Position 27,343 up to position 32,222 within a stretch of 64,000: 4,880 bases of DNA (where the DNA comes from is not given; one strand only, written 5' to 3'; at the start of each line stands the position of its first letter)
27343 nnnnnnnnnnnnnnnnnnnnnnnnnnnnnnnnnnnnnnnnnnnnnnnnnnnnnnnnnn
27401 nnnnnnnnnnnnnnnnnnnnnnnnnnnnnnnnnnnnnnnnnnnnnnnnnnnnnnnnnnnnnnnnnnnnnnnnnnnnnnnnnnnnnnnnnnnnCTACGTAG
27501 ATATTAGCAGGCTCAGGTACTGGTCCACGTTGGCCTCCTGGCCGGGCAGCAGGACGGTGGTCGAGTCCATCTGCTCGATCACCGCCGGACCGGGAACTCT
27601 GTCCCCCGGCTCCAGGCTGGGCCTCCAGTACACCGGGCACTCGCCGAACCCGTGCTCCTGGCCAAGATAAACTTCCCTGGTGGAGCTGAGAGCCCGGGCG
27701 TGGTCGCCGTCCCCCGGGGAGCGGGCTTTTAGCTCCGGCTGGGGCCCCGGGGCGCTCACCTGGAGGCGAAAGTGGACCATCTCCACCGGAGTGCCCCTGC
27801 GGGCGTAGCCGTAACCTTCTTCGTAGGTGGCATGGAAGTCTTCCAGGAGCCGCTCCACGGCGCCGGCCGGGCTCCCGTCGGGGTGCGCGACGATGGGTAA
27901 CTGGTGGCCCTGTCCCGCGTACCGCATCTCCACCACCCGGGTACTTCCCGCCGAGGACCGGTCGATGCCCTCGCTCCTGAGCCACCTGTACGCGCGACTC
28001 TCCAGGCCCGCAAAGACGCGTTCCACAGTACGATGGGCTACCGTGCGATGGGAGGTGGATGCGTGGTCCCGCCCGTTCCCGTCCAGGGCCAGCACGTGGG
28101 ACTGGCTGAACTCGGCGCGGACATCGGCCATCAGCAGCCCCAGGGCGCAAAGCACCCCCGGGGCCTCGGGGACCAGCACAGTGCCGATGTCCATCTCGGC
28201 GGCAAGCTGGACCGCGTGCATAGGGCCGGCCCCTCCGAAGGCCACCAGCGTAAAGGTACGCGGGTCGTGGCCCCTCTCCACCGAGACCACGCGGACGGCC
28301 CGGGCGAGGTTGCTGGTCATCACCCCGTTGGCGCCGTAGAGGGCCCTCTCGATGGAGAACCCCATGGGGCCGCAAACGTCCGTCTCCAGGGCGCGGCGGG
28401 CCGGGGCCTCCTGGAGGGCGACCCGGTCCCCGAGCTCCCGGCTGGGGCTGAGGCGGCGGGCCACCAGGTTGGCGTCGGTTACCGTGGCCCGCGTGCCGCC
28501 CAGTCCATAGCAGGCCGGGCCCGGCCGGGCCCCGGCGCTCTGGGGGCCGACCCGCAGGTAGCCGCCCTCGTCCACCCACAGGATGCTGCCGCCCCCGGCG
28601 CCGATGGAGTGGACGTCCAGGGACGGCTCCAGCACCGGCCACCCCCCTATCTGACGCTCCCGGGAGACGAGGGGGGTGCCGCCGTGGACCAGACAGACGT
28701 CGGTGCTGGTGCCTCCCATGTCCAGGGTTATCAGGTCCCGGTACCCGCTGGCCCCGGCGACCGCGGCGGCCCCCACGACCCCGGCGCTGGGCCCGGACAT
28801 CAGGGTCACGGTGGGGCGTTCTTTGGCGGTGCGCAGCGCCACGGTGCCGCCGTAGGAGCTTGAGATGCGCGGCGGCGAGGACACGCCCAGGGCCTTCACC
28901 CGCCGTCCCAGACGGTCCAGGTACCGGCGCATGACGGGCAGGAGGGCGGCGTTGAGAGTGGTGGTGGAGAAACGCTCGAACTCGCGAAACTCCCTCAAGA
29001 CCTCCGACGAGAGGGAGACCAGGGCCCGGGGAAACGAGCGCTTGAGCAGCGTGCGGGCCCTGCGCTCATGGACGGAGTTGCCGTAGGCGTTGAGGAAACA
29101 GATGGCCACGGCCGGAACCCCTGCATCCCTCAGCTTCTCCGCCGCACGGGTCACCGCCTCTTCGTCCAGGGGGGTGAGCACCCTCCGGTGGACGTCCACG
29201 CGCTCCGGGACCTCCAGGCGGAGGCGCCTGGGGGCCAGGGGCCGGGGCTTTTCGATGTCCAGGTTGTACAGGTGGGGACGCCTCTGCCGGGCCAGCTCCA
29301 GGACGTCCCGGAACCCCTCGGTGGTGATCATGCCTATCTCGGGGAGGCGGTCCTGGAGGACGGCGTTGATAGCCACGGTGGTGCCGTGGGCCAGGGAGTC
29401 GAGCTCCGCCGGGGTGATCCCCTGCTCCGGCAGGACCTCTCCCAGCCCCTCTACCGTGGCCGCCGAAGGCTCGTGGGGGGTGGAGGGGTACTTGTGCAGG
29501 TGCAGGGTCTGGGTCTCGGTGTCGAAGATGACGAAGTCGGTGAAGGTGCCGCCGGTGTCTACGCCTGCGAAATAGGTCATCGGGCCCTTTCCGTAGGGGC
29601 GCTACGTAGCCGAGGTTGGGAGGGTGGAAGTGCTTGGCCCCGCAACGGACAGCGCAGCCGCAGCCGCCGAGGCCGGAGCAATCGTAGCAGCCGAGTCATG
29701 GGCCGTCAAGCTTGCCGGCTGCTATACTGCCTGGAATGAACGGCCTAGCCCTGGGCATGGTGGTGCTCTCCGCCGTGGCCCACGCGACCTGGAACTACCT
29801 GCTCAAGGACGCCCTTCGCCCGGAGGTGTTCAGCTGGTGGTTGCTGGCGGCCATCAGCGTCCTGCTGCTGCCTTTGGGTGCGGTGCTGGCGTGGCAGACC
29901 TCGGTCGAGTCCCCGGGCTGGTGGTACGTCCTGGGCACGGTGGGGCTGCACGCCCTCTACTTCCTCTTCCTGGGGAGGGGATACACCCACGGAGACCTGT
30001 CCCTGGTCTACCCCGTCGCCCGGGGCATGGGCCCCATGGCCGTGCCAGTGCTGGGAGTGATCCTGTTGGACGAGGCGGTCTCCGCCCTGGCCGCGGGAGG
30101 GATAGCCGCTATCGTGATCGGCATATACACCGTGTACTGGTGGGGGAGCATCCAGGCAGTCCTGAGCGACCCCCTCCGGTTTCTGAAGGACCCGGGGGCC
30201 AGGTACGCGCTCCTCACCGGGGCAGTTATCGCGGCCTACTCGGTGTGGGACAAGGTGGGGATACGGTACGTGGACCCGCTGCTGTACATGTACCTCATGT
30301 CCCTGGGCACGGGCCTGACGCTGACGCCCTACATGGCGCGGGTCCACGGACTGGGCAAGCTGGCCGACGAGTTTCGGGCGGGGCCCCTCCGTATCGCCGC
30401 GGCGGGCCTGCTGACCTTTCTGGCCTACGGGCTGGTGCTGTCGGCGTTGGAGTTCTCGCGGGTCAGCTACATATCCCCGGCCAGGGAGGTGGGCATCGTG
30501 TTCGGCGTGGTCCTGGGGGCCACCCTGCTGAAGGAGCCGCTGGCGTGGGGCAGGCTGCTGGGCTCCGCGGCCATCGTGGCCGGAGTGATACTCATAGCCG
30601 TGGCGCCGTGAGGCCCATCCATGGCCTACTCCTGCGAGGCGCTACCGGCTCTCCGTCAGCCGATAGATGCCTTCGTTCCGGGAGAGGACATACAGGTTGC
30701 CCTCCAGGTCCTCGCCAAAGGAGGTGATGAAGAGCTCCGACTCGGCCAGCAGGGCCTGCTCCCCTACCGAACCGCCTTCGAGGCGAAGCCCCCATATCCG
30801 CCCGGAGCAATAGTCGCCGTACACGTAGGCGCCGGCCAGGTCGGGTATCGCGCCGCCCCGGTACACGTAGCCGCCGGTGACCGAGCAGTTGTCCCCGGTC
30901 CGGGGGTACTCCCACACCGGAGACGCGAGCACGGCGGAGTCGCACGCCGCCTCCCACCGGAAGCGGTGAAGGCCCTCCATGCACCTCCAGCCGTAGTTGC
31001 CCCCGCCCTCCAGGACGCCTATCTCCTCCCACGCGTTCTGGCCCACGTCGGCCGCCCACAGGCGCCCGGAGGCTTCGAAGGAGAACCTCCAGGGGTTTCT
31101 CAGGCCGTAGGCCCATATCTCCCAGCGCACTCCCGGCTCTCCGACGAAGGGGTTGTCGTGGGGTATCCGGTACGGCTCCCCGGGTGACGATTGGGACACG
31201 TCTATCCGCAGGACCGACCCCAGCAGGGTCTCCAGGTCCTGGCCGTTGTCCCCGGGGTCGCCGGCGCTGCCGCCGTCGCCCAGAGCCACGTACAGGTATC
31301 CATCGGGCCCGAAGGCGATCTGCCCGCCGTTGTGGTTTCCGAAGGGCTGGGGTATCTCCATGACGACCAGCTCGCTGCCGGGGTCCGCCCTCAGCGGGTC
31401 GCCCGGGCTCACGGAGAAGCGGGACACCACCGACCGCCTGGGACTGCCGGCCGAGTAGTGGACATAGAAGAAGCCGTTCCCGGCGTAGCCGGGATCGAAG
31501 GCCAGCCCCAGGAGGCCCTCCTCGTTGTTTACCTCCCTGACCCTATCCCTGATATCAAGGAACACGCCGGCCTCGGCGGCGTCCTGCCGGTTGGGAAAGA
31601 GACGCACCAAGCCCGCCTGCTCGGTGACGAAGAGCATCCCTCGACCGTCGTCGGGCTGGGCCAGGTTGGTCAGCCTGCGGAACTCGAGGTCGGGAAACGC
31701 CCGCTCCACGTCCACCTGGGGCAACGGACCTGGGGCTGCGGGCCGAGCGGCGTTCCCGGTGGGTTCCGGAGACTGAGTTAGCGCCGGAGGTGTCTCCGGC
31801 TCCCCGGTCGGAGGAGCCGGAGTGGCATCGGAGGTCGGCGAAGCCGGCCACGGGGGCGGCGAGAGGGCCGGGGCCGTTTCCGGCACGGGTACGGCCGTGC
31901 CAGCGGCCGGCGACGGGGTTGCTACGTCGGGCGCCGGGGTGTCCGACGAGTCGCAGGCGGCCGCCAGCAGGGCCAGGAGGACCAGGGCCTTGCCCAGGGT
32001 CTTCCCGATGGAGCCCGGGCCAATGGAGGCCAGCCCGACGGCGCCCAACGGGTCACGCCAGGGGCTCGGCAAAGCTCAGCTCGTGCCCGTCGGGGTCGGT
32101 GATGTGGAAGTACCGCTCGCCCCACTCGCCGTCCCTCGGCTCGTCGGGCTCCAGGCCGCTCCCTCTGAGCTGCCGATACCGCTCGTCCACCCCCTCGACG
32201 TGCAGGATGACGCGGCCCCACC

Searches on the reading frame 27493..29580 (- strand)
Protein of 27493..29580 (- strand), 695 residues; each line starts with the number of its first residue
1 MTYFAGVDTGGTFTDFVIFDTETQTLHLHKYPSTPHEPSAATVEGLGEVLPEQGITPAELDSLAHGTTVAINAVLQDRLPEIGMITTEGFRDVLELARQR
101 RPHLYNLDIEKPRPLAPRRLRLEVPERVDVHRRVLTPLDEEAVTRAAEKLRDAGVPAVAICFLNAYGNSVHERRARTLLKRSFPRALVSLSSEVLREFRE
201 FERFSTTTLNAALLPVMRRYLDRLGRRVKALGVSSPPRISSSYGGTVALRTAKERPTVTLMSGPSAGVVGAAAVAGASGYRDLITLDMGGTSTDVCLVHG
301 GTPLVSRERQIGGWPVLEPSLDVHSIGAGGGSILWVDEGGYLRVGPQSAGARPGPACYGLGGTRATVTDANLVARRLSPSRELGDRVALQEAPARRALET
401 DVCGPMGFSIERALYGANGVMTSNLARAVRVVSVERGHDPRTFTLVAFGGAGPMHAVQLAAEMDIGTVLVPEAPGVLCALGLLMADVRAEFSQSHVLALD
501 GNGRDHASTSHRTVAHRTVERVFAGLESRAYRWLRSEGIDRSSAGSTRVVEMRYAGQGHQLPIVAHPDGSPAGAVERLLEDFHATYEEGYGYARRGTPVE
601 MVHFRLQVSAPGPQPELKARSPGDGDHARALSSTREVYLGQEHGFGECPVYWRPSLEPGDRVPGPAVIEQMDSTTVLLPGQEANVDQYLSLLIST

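Call 53: search_protein_families(library=pfam, proteins=[window:27493-29580:-], max_evalue=0.00001)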
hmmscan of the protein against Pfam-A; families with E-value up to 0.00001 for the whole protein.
window:27493-29580:- (695 aa): 3 families
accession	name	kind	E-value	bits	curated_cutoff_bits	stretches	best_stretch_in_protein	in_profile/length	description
PF01968.24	Hydantoinase_A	-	5.1e-84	282.4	22.9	1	203-490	1-290/291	Hydantoinase/oxoprolinase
PF05378.19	Hydant_A_N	-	9.1e-54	182.3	25.2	1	6-181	3-174/176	Hydantoinase/oxoprolinase N-terminal region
PF19278.4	Hydant_A_C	-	1.2e-15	57.8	21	1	507-688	2-185/193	Hydantoinase/oxoprolinase C-terminal domain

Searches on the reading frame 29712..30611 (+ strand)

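Call 53: search_protein_families(library=pfam, proteins=[window:29712-30611:+], max_evalue=0.00001)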
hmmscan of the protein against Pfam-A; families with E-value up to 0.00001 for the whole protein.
window:29712-30611:+ (299 aa): 1 family
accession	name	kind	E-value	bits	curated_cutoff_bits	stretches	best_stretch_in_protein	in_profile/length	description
PF00892.27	EamA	-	5.1e-18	66.1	28.2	1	162-296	3-134/135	EamA-like transporter family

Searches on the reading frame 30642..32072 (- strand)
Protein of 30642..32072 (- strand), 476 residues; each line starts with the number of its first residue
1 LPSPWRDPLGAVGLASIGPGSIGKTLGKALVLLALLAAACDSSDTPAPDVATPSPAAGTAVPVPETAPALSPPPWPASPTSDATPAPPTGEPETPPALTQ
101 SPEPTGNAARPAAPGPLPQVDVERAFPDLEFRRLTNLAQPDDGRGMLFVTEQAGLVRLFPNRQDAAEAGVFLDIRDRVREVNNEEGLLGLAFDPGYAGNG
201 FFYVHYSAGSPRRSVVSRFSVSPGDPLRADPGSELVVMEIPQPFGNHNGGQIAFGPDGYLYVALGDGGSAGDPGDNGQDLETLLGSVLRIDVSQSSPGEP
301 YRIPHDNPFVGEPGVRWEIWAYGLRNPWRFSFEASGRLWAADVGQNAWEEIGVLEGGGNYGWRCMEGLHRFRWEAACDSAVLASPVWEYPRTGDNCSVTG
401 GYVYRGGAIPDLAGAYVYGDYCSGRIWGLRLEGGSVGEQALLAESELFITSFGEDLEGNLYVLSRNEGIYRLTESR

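Call 53: search_protein_families(library=pfam, proteins=[window:30642-32072:-], max_evalue=0.00001)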
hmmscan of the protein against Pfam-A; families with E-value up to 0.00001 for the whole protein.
window:30642-32072:- (476 aa): 1 family
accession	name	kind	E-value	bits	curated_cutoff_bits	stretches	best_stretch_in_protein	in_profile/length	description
PF07995.17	GSDH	-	6e-42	144.5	25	1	142-466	12-325/332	Glucose / Sorbosone dehydrogenase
